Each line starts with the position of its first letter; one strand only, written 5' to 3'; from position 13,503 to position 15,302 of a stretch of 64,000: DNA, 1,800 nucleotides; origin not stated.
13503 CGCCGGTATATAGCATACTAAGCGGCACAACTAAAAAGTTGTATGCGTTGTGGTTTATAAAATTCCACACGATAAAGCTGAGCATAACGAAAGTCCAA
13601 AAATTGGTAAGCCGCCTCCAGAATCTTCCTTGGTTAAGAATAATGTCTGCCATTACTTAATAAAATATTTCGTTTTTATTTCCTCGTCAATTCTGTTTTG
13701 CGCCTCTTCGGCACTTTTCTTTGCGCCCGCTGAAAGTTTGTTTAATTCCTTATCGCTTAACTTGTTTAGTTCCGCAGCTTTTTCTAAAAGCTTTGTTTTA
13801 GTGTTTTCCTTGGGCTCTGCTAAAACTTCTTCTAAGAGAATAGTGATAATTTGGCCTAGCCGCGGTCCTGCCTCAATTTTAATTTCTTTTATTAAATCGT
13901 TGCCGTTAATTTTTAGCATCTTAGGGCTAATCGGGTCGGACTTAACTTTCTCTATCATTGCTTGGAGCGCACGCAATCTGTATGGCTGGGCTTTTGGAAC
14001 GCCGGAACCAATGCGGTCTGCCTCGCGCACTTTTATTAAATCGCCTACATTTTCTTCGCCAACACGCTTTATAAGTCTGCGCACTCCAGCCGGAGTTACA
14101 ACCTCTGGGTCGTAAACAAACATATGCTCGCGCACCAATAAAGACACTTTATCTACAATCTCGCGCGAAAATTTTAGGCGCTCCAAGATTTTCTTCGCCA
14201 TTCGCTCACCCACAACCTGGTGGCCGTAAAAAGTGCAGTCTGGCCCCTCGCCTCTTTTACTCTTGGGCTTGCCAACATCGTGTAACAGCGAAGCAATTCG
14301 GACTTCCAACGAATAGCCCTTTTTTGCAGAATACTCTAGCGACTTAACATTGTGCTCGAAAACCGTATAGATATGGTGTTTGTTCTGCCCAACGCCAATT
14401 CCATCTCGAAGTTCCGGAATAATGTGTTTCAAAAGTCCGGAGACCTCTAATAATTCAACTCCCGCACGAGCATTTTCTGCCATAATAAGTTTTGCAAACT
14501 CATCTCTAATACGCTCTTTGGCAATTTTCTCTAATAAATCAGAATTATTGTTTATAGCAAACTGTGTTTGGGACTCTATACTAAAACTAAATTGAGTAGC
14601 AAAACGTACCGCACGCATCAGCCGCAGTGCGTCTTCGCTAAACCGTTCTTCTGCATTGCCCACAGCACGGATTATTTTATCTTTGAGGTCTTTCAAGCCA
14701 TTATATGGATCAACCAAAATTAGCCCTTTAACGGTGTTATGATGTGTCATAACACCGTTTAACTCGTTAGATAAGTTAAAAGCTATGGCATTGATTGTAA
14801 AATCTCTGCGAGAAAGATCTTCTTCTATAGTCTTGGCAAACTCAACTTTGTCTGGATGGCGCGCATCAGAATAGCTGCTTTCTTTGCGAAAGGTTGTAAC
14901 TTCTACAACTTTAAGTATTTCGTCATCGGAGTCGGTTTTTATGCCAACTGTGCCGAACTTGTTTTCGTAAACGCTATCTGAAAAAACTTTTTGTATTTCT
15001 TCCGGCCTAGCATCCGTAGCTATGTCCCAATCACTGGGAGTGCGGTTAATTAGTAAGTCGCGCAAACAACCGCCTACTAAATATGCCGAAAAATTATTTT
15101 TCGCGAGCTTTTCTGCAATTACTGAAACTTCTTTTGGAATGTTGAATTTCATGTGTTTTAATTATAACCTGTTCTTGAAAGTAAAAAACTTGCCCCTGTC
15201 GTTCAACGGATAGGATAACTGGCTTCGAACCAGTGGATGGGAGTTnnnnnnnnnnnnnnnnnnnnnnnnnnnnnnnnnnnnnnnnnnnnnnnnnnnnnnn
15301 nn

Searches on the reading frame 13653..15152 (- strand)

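Call 20: search_protein_families(library=pfam, proteins=[window:13653-15152:-], max_evalue=0.001)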
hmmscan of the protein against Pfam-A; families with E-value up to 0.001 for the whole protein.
window:13653-15152:- (499 aa): 4 families
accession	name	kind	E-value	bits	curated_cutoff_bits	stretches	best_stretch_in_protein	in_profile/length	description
PF01743.26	PolyA_pol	-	1e-35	123.2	23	1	23-162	1-126/126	Poly A polymerase head domain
PF12627.12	PolyA_pol_RNAbd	-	7.6e-19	67.7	22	1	190-249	2-61/64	Probable RNA and SrmB- binding site of polymerase A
PF13735.12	tRNA_NucTran2_2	-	1.2e-11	45.2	27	1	317-459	22-149/149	tRNA nucleotidyltransferase domain 2 putative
PF01966.28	HD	-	2.5e-10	41.1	22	1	264-380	1-112/116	HD domain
